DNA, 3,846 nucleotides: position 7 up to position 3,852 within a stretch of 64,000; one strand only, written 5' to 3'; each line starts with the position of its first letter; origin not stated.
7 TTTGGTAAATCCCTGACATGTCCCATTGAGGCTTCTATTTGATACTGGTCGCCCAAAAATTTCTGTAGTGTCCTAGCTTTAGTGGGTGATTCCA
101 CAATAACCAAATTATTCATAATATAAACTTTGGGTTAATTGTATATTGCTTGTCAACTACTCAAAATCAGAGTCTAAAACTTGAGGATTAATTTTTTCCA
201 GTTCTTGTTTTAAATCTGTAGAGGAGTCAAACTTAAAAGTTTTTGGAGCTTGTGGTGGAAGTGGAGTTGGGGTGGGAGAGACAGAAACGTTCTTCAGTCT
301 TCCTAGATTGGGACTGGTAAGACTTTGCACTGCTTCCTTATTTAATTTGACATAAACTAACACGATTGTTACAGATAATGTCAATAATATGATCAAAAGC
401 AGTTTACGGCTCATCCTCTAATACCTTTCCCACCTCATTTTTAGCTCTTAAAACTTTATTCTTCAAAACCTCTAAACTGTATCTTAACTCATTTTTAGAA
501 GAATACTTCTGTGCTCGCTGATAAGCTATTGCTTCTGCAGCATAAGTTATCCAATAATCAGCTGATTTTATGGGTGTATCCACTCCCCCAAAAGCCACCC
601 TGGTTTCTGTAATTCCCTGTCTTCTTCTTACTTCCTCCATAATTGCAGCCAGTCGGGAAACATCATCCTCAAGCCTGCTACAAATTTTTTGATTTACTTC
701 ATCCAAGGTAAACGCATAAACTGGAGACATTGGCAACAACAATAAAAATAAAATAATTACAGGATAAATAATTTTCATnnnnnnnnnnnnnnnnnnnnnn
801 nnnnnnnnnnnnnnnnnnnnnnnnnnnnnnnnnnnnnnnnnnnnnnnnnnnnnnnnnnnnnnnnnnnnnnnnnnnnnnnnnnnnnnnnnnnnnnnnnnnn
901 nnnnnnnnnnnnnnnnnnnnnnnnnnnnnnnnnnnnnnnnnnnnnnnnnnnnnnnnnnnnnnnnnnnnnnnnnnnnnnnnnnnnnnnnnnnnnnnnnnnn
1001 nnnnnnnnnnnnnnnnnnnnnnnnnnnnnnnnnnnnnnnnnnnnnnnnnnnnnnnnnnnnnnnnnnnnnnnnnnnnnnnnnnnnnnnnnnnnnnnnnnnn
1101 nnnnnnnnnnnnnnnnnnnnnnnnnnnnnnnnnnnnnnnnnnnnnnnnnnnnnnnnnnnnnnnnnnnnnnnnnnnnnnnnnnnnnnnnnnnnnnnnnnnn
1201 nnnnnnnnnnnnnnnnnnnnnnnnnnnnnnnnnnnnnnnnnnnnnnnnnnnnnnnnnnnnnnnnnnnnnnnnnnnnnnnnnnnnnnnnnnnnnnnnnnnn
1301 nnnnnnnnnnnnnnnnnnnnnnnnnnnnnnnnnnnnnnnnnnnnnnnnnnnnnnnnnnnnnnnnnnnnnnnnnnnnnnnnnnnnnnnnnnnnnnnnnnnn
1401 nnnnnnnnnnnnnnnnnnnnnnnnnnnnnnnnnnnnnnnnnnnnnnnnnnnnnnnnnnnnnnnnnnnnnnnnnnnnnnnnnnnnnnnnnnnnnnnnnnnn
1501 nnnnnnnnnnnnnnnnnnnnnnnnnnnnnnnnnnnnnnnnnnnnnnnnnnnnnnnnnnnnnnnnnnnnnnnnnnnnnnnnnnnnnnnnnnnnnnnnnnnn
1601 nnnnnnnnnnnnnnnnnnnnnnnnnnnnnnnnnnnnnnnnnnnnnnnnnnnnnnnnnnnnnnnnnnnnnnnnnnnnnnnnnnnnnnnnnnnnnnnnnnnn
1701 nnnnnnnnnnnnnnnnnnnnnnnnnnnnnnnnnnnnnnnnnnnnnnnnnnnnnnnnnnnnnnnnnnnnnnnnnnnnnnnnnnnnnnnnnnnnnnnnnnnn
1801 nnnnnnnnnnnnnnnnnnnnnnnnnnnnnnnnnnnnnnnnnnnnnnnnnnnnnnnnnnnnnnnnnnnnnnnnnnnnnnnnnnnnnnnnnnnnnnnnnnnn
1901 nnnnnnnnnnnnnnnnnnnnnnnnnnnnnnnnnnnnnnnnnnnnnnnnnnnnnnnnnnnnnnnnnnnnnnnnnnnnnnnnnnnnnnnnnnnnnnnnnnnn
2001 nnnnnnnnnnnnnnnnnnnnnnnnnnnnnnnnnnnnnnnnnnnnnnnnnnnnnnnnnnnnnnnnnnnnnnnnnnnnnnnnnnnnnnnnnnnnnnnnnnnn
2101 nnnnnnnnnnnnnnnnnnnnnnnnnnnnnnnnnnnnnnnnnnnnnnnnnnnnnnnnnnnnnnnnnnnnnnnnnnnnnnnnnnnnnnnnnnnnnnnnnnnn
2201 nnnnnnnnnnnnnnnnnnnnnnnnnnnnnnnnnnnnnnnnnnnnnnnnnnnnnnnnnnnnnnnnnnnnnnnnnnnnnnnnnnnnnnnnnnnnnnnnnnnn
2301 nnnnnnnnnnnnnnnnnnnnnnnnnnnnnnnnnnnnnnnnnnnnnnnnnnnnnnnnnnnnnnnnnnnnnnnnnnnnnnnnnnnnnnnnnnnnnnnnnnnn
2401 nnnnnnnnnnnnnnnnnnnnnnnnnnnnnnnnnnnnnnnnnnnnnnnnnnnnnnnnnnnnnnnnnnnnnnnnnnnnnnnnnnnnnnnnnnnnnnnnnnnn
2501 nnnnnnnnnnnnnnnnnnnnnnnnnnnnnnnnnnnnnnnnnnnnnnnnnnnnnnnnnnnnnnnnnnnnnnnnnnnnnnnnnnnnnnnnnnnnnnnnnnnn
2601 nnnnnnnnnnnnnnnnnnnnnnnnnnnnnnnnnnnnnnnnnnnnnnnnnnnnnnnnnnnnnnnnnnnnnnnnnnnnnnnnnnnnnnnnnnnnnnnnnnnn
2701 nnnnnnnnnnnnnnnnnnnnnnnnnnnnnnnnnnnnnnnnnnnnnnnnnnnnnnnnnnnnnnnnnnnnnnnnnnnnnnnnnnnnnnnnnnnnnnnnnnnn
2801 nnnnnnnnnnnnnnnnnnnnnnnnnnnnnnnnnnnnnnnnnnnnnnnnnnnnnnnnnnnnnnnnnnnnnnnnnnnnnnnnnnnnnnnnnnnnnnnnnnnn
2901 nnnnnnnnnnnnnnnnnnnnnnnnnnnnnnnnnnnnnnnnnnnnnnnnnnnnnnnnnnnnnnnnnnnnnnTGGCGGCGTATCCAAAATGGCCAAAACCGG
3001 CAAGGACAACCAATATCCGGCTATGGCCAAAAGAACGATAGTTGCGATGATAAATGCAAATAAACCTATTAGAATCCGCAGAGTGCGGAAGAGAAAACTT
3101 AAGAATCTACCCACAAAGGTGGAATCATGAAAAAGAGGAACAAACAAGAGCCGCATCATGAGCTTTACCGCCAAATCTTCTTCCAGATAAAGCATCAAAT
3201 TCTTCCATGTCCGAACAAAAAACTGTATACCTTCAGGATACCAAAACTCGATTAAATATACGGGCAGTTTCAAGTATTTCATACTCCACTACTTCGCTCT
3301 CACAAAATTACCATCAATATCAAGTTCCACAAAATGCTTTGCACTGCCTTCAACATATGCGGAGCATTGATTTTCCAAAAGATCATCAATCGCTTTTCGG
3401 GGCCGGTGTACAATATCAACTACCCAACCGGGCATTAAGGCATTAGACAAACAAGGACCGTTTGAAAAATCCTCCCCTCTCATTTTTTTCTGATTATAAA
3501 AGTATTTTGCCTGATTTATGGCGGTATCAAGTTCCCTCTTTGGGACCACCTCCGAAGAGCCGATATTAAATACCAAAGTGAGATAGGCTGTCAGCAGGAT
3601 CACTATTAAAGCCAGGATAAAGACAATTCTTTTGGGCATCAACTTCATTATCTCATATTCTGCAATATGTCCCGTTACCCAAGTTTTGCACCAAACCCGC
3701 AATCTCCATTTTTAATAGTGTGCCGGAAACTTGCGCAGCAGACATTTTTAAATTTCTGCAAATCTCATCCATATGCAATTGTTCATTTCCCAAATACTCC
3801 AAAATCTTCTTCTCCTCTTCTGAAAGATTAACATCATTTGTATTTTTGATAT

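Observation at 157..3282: Membrane-anchored double-AAA+ Clp-like ATPase in an operon with two small secreted/membrane proteins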

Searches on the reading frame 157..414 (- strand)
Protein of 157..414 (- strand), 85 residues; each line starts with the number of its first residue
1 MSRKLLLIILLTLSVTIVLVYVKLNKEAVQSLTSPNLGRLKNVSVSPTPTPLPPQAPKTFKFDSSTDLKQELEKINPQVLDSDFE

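Call 3: search_protein_families(library=pfam, proteins=[window:157-414:-], max_evalue=0.1)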
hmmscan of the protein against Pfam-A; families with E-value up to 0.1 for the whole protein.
window:157-414:- (85 aa): 1 family
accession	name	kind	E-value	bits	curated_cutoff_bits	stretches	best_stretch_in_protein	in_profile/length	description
PF07280.16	Ac110_PIF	-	0.068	13.4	25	1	6-30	1-25/43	Per os infectivity factor AC110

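Call 4: search_protein_families(library=ncbifam, proteins=[window:157-414:-], max_evalue=0.1)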
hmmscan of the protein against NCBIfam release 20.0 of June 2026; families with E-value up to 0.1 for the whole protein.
window:157-414:- (85 aa): 0 families

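Call 75: search_protein_families(library=padloc, proteins=[window:157-414:-], max_evalue=0.001)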
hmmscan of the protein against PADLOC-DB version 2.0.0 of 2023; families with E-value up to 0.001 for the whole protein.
window:157-414:- (85 aa): 0 families

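Call 81: search_protein_families(library=phrogs, proteins=[window:157-414:-], max_evalue=0.01)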
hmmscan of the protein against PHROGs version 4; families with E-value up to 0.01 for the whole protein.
window:157-414:- (85 aa): 0 families

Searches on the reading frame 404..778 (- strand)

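Call 3: search_protein_families(library=pfam, proteins=[window:404-778:-], max_evalue=0.1)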
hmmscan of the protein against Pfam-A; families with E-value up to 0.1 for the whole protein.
window:404-778:- (124 aa): 1 family
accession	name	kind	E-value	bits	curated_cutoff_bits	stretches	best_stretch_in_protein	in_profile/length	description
PF20940.2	SSV1_D-63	-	0.035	14.5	27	1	28-51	5-28/60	Sulfolobus spindle-shape virus 1, protein D-63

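Call 4: search_protein_families(library=ncbifam, proteins=[window:404-778:-], max_evalue=0.1)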
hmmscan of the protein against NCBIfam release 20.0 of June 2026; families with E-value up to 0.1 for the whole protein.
window:404-778:- (124 aa): 1 family
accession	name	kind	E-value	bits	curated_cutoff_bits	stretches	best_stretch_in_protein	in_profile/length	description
TIGR02963.1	xanthine_xdhA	equivalog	0.011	14.4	467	1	31-73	369-412/468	xanthine dehydrogenase small subunit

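Call 75: search_protein_families(library=padloc, proteins=[window:404-778:-], max_evalue=0.001)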
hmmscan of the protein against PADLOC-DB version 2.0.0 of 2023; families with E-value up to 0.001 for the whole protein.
window:404-778:- (124 aa): 0 families

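Call 81: search_protein_families(library=phrogs, proteins=[window:404-778:-], max_evalue=0.01)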
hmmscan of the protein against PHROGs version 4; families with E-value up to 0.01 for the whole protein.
window:404-778:- (124 aa): 0 families

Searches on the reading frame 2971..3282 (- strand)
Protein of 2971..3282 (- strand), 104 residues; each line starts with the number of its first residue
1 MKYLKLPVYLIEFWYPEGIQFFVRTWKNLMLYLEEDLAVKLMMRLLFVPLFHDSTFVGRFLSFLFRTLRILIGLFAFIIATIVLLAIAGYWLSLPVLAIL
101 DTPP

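Call 38: find_related_loci(query=A5, collection=genome_contigs, flank=6000)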
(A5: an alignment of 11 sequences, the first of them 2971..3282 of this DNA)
Query A5 (104 aa) in genome_contigs; peptide patterns used: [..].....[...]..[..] (x = any residue, [..] = any of these).
130 stretches matched a pattern; 56 encode a relative of the query (tblastn E <= 1e-3); 56 distinct loci.
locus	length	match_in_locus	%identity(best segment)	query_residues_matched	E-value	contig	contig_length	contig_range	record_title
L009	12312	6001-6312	76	1-104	2e-52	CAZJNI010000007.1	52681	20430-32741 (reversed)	MAG TPA_asm: uncultured Gammaproteobacteria bacterium isolate binchicken_co38_1358 genome assembly, contig: NODE_1414_le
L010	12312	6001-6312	72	1-104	9e-48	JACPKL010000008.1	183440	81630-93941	MAG: Candidatus Daviesbacteria bacterium isolate NC_groundwater_493_Ag_S-0.1um_36_17 S35_SO-1_scaffold_259720, whole gen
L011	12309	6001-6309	70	1-103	2e-44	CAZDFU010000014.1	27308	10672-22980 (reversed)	MAG TPA_asm: uncultured Gammaproteobacteria bacterium isolate binchicken_co251_985 genome assembly, contig: NODE_2397_le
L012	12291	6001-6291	68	1-97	6e-41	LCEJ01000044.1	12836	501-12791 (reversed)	MAG: Candidatus Daviesbacteria bacterium GW2011_GWA2_42_7 UV41_C0044, whole genome shotgun sequence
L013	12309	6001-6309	63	1-103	3e-40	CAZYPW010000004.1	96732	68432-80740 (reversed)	MAG TPA_asm: uncultured Gammaproteobacteria bacterium isolate binchicken_co38_269 genome assembly, contig: NODE_565_leng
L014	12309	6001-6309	65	1-103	1e-39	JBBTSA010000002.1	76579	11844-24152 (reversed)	MAG: Patescibacteria group bacterium isolate H51-bin048_1 H51_bin048_1_000000000002, whole genome shotgun sequence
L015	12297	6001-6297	58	1-99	1e-37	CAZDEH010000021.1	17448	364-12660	MAG TPA_asm: uncultured Gammaproteobacteria bacterium isolate SRP050083_co3_643 genome assembly, contig: NODE_2458_lengt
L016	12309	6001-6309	68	1-103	1e-37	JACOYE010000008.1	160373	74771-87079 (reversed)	MAG: Candidatus Microgenomates bacterium isolate NC_groundwater_171_Ag_S-0.1um_39_14 S4_GD2017_2_S1_scaffold_38, whole g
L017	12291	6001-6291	64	1-97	1e-36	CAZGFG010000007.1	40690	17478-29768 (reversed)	MAG TPA_asm: uncultured Gammaproteobacteria bacterium isolate binchicken_co125_1135 genome assembly, contig: NODE_1880_l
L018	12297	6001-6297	63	1-99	9e-37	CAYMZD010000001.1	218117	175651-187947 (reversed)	MAG TPA_asm: uncultured Gammaproteobacteria bacterium isolate binchicken_co110_145 genome assembly, contig: NODE_135_len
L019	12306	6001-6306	62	1-102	3e-36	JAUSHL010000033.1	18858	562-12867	MAG: Candidatus Daviesbacteria bacterium isolate E14_metabat.bin.192 E14_k141_1538787, whole genome shotgun sequence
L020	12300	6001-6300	59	2-101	4e-35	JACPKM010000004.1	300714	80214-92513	MAG: Candidatus Daviesbacteria bacterium isolate NC_groundwater_494_Ag_S-0.1um_37_28 S35_SO-1_scaffold_153288, whole gen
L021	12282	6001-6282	63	4-97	9e-34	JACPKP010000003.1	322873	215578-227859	MAG: Candidatus Daviesbacteria bacterium isolate NC_groundwater_498_Ag_S-0.1um_40_17 S35_SO-1_scaffold_25374, whole geno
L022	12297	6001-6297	56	5-103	2e-30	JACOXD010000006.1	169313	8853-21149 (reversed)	MAG: Candidatus Daviesbacteria bacterium isolate NC_groundwater_144_Ag_S-0.1um_35_15 S4_GD2017_2_S1_scaffold_174, whole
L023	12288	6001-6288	53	4-99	1e-30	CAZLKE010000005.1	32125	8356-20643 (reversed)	MAG TPA_asm: uncultured Gammaproteobacteria bacterium isolate SRP050083_co1_414 genome assembly, contig: NODE_478_length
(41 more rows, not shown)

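Call 67: predict_structure(alignment_id=A4)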
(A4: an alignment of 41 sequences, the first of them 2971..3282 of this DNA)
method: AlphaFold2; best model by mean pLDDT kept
length: 104 residues; sequences in the alignment: 41
mean_pLDDT: 95.2   pTM: 0.78
mean pLDDT of the five models: 95.2, 94.6, 94.4, 94.3, 93.1
residues with pLDDT >= 90: 94; 70-90: 10; 50-70: 0; < 50: 0
segments of 3 or more residues with pLDDT < 50: none
pLDDT, mean of each block of 10 residues (from residue 1): 87 95 98 98 96 95 97 98 98 94 81
secondary structure, 60 per line:
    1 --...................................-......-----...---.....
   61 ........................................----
elements in order: H3-37 H39-44 H56-100

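Call 70: search_protein_families(library=ncbifam, alignment_id=A4, max_evalue=0.01)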
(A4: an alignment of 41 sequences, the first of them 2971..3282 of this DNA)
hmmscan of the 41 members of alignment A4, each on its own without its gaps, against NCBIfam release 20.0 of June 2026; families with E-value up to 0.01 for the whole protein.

A. member 1, window:2971-3282:- (104 aa): 0 families

B. families by the number of members that match (of 41 scanned): 2 families
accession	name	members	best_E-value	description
TIGR01248.1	drrC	1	0.0018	daunorubicin resistance protein C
TIGR03716.1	R_switched_YkoY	1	0.0034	integral membrane protein, YkoY family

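Call 81: search_protein_families(library=phrogs, proteins=[window:2971-3282:-], max_evalue=0.01)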
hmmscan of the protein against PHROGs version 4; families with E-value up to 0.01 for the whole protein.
window:2971-3282:- (104 aa): 0 families

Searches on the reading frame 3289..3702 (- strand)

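Call 3: search_protein_families(library=pfam, proteins=[window:3289-3702:-], max_evalue=0.1)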
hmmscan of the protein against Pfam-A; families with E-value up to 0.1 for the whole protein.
window:3289-3702:- (137 aa): 1 family
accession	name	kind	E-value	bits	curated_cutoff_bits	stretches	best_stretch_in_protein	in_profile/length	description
PF17561.7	TssO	-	0.039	14.6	29.2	1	26-73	11-58/148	Type VI secretion system, TssO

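Call 4: search_protein_families(library=ncbifam, proteins=[window:3289-3702:-], max_evalue=0.1)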
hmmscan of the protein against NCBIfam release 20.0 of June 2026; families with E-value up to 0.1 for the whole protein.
window:3289-3702:- (137 aa): 0 families

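Call 75: search_protein_families(library=padloc, proteins=[window:3289-3648:-], max_evalue=0.001)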
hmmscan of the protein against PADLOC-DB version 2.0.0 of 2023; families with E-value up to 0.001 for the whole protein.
window:3289-3648:- (119 aa): 0 families

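Call 81: search_protein_families(library=phrogs, proteins=[window:3289-3648:-], max_evalue=0.01)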
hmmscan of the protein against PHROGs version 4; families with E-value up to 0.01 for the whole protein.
window:3289-3648:- (119 aa): 0 families
